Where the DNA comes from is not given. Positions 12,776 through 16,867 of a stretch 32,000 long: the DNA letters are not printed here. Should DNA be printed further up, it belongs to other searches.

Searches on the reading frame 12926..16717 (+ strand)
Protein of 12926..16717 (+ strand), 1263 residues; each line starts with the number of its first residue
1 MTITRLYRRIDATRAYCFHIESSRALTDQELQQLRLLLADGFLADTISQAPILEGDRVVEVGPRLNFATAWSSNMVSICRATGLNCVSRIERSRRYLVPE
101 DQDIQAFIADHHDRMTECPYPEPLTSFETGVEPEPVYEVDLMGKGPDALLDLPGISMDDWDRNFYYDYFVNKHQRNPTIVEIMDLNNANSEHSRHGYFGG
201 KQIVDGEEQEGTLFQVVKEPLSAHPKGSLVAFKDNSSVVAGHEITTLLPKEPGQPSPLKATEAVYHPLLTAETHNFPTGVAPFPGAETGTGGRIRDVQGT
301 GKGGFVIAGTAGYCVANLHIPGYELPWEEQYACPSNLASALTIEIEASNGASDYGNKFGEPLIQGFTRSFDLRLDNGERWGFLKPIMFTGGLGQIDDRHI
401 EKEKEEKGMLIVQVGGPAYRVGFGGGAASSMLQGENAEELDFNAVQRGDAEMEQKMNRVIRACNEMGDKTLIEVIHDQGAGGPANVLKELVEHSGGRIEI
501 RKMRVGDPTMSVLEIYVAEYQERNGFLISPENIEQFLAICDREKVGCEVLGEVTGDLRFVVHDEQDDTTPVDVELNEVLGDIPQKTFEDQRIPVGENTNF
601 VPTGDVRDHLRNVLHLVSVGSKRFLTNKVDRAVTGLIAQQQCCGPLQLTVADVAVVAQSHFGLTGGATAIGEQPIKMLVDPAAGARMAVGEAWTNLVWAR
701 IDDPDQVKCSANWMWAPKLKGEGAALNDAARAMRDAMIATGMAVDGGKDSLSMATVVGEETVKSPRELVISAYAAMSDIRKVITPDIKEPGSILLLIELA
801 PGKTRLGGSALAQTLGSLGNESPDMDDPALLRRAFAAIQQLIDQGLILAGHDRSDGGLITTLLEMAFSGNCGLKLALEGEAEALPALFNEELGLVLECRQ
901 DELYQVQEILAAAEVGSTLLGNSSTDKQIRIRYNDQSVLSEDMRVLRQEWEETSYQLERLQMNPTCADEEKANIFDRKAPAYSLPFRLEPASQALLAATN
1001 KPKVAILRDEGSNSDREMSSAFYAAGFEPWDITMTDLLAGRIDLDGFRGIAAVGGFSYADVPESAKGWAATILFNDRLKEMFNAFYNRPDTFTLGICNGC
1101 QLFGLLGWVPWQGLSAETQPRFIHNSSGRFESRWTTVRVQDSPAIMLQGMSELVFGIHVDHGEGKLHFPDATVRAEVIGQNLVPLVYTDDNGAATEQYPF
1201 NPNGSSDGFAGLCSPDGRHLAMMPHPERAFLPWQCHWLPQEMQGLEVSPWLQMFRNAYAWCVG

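Call 32: search_protein_families(library=pfam, proteins=[window:12926-16717:+], max_evalue=0.001)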
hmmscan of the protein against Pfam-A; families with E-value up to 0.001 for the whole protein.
window:12926-16717:+ (1263 aa): 5 families
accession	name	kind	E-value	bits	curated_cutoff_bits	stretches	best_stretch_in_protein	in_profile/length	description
PF13507.12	GATase_5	-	3.7e-104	347.9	27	1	1001-1261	1-260/260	CobB/CobQ-like glutamine amidotransferase domain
PF22689.1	FGAR-AT_PurM_N-like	-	1.3e-53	181.5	27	1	621-775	1-160/160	FGAR-AT PurM_N-like domain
PF02769.27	AIRS_C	-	1.4e-41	142.7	23.1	2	407-562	2-154/156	AIR synthase related protein, C-terminal domain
PF18076.6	FGAR-AT_N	-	1.3e-15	57.8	26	1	16-120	2-105/115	Formylglycinamide ribonucleotide amidotransferase N-terminal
PF18072.6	FGAR-AT_linker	-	0.00015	22.6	26.6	1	166-195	17-49/50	Formylglycinamide ribonucleotide amidotransferase linker domain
